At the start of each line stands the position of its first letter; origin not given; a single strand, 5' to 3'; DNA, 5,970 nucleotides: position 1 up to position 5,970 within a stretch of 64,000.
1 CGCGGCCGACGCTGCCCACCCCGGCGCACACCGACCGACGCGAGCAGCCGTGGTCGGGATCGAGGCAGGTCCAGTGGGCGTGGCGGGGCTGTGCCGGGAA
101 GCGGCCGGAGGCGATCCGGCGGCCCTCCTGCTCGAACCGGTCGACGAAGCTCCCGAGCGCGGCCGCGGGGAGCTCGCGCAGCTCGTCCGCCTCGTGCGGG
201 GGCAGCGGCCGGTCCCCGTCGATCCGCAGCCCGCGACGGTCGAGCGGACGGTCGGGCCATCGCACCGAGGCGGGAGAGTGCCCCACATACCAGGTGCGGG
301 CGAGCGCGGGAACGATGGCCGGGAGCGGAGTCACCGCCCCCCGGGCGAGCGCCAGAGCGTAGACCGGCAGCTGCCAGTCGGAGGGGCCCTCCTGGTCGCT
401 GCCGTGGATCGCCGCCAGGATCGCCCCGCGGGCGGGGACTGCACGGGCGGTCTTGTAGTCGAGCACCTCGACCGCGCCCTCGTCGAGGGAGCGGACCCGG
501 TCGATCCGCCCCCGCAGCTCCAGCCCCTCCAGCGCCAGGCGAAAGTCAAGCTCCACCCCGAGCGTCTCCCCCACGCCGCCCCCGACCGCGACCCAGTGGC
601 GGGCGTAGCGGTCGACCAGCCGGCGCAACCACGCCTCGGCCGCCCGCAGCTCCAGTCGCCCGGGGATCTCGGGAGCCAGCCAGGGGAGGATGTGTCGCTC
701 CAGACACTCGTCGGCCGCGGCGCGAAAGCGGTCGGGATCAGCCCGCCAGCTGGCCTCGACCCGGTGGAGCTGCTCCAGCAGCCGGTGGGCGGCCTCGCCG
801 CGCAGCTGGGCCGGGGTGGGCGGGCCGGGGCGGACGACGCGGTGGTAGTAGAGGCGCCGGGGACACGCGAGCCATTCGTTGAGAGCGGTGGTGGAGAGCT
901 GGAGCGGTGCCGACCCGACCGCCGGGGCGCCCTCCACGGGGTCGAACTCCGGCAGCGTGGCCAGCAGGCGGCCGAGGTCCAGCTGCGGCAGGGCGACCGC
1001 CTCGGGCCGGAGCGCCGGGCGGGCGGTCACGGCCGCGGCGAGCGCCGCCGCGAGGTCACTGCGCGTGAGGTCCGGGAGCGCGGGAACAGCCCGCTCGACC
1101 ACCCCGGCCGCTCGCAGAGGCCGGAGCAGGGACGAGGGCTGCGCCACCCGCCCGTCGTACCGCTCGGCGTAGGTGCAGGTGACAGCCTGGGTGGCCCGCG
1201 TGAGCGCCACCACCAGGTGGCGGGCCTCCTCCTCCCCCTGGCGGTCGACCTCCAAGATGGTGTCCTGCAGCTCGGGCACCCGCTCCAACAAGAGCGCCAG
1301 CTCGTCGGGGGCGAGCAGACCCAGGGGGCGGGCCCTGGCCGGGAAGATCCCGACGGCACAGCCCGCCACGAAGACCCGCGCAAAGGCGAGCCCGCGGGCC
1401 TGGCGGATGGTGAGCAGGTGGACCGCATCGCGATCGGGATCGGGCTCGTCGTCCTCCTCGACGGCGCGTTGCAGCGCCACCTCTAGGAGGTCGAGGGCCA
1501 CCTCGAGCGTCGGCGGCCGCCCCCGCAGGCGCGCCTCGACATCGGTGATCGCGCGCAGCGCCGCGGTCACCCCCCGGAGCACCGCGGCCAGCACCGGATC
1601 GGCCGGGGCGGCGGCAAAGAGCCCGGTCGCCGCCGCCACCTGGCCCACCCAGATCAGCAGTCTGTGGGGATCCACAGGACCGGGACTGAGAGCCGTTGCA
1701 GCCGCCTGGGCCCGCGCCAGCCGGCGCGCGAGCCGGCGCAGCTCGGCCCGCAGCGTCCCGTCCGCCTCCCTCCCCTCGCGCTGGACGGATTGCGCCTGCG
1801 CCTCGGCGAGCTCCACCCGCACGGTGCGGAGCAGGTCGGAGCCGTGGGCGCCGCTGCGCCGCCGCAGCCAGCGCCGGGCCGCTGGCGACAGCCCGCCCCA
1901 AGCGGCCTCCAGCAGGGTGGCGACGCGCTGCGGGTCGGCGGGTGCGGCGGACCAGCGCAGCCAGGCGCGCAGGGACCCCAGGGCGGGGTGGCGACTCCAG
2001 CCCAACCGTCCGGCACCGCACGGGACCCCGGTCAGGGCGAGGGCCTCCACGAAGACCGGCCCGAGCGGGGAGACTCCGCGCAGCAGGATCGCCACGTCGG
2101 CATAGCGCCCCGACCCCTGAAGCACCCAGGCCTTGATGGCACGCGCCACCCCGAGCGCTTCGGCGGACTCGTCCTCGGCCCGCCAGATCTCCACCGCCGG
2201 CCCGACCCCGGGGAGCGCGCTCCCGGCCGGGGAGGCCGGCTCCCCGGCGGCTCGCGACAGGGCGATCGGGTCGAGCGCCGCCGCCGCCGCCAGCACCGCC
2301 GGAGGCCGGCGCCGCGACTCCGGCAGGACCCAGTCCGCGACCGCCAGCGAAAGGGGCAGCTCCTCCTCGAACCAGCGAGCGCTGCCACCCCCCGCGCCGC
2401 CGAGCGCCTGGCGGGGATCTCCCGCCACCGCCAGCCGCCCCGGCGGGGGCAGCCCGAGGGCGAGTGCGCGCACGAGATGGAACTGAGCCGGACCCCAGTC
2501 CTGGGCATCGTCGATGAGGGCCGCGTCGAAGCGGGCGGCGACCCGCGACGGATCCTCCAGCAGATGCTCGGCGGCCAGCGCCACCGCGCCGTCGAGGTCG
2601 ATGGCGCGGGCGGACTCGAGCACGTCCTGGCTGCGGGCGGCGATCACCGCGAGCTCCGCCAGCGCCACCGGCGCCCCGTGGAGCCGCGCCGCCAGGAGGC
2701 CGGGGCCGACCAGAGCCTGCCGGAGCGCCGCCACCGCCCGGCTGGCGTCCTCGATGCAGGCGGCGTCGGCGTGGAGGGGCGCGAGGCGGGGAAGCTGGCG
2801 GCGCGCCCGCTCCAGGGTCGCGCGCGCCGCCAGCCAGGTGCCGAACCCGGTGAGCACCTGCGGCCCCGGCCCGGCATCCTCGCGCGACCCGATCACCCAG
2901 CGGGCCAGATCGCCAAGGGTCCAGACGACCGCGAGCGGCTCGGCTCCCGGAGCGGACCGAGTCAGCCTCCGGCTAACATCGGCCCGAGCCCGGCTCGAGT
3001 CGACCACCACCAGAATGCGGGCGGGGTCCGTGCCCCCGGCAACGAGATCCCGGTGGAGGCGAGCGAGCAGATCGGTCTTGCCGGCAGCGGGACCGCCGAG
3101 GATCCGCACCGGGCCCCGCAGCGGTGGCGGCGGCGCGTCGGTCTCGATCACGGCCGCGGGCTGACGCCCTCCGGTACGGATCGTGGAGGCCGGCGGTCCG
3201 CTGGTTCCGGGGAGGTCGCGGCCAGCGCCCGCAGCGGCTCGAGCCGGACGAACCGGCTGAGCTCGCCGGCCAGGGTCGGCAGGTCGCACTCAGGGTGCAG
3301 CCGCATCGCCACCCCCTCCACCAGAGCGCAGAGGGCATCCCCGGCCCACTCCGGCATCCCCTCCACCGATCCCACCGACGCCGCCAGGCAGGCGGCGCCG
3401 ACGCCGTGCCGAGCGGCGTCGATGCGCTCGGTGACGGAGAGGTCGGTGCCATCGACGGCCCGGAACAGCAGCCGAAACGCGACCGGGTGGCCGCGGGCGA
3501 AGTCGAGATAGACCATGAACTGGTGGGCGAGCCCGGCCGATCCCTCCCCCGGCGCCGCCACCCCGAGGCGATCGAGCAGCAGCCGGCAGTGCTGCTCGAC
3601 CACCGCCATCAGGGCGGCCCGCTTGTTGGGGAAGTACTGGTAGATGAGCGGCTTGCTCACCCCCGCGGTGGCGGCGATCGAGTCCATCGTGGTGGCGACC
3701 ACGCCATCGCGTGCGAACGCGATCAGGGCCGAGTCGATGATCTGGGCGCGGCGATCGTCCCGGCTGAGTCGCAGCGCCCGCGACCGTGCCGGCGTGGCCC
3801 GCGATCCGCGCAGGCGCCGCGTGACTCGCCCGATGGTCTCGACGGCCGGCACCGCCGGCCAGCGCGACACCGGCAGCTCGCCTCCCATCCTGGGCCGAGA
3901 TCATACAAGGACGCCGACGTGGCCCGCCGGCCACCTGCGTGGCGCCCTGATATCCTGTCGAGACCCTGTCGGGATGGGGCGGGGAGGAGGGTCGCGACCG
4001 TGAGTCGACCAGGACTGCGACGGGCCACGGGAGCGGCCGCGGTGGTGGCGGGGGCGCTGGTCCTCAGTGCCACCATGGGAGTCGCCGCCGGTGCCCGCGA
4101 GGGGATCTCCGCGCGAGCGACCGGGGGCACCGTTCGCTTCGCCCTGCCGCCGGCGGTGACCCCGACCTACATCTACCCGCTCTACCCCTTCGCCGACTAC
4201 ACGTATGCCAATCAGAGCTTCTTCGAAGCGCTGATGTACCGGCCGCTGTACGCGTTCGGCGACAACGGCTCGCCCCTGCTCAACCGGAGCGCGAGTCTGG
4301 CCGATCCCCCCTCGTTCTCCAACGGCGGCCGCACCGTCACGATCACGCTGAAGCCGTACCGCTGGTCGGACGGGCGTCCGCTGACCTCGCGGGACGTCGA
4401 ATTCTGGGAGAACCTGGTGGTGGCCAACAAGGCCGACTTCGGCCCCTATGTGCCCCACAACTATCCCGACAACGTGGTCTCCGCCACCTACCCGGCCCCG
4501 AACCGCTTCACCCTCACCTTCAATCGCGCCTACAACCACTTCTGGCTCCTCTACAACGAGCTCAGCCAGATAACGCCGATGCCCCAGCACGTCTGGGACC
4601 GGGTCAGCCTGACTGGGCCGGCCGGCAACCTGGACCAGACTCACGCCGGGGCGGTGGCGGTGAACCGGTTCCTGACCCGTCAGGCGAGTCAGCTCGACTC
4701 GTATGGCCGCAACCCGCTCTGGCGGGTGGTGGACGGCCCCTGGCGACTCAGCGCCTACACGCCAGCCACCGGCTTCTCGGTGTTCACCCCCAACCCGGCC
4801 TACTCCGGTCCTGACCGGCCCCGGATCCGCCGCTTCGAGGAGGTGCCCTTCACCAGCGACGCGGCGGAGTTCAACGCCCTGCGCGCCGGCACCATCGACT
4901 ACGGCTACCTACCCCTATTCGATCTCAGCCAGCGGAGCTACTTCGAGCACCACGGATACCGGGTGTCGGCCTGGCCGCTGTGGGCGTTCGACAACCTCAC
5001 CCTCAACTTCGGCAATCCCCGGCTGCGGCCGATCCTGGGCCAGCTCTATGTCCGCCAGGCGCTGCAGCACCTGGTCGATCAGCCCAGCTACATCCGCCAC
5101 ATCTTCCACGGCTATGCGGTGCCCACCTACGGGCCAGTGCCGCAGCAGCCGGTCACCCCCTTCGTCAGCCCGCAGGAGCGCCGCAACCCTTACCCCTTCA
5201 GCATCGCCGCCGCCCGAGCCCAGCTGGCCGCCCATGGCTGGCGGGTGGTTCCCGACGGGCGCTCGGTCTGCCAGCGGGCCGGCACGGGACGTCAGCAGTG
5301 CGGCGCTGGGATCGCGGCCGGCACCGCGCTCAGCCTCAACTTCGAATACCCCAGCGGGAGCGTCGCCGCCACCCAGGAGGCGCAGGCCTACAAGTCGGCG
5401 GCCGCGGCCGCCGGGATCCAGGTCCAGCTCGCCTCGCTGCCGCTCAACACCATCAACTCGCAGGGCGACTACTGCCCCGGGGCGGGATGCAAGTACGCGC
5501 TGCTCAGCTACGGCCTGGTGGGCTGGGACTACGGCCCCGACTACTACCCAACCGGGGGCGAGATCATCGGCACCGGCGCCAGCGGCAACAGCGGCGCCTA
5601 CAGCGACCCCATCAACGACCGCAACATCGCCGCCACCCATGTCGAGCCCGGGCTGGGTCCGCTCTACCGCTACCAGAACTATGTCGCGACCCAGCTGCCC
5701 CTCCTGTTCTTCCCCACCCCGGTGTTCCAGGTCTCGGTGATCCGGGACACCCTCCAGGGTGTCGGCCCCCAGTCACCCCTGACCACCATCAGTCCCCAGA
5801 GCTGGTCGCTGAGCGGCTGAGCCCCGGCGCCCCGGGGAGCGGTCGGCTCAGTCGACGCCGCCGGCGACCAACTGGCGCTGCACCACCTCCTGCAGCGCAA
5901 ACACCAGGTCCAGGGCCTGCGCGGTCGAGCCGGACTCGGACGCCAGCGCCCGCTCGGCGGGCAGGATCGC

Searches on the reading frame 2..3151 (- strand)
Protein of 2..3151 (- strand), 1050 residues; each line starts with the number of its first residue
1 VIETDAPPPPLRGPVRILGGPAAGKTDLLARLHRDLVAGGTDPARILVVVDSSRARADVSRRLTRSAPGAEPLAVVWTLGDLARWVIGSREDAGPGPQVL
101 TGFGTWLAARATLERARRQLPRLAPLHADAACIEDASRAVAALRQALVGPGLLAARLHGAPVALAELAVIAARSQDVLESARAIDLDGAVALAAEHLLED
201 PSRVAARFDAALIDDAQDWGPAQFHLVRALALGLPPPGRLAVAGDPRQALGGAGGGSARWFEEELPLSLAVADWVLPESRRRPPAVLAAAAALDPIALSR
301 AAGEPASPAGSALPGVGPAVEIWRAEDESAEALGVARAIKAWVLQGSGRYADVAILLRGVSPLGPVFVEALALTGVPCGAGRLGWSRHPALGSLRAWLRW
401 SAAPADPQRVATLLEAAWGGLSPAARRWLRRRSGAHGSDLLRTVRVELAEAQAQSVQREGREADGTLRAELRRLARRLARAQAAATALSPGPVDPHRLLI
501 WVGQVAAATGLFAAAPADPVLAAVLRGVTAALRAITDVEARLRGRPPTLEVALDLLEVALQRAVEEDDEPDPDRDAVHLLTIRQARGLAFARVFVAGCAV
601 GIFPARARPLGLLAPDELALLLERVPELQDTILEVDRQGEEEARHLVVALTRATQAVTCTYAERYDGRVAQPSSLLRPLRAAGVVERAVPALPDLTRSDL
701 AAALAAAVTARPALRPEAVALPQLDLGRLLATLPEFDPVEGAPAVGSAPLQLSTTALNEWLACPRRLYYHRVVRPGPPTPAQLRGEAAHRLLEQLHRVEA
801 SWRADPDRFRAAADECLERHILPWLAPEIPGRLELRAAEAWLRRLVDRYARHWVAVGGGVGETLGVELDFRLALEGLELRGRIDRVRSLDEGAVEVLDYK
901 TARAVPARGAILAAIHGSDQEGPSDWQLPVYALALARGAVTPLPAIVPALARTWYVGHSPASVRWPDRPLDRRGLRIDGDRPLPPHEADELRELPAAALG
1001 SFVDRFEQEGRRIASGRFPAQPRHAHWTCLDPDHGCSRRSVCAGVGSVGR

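Call 56: search_protein_families(library=pfam, max_evalue=0.00001, proteins=[window:2-3151:-])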
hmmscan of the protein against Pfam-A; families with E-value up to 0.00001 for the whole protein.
window:2-3151:- (1050 aa): 3 families
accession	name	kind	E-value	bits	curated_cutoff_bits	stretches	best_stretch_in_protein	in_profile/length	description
PF12705.13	PDDEXK_1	-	2.8e-30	106.5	22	1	751-1042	1-246/247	PD-(D/E)XK nuclease superfamily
PF13361.12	UvrD_C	-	5.9e-13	49.4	25.6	1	555-663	264-349/350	UvrD-like helicase C-terminal domain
PF00580.27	UvrD-helicase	-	2.5e-10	41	23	1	10-249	11-251/271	UvrD/REP helicase N-terminal domain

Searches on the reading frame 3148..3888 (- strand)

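Call 56: search_protein_families(library=pfam, max_evalue=0.00001, proteins=[window:3148-3888:-])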
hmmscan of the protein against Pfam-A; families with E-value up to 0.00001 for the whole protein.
window:3148-3888:- (246 aa): 1 family
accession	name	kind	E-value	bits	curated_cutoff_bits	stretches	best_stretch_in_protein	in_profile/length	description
PF00440.29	TetR_N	-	1.3e-12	47.7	24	1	50-91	1-42/47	Bacterial regulatory proteins, tetR family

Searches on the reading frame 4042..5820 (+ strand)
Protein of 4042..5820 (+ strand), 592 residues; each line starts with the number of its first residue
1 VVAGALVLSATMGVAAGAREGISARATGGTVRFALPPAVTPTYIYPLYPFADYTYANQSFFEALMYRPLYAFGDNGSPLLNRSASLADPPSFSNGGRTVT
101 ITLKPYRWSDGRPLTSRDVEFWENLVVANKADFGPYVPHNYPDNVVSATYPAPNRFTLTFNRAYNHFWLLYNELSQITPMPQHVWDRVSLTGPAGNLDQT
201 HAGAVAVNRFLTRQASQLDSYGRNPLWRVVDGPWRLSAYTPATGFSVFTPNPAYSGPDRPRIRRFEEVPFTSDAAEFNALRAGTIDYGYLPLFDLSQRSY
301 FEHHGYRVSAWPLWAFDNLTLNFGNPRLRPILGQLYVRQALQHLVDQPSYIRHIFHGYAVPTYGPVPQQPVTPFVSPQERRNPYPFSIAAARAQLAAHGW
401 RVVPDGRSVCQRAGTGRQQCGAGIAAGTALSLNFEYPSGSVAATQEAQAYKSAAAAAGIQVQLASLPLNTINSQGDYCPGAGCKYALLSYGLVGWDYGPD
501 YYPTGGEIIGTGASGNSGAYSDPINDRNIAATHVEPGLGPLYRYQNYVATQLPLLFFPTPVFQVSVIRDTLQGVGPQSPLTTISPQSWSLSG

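Call 56: search_protein_families(library=pfam, max_evalue=0.00001, proteins=[window:4042-5820:+])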
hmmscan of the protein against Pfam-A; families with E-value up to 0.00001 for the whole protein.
window:4042-5820:+ (592 aa): 1 family
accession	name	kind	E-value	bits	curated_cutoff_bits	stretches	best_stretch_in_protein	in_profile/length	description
PF00496.27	SBP_bac_5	-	4.7e-40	138.3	32.4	1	86-474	6-328/368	Bacterial extracellular solute-binding proteins, family 5 Middle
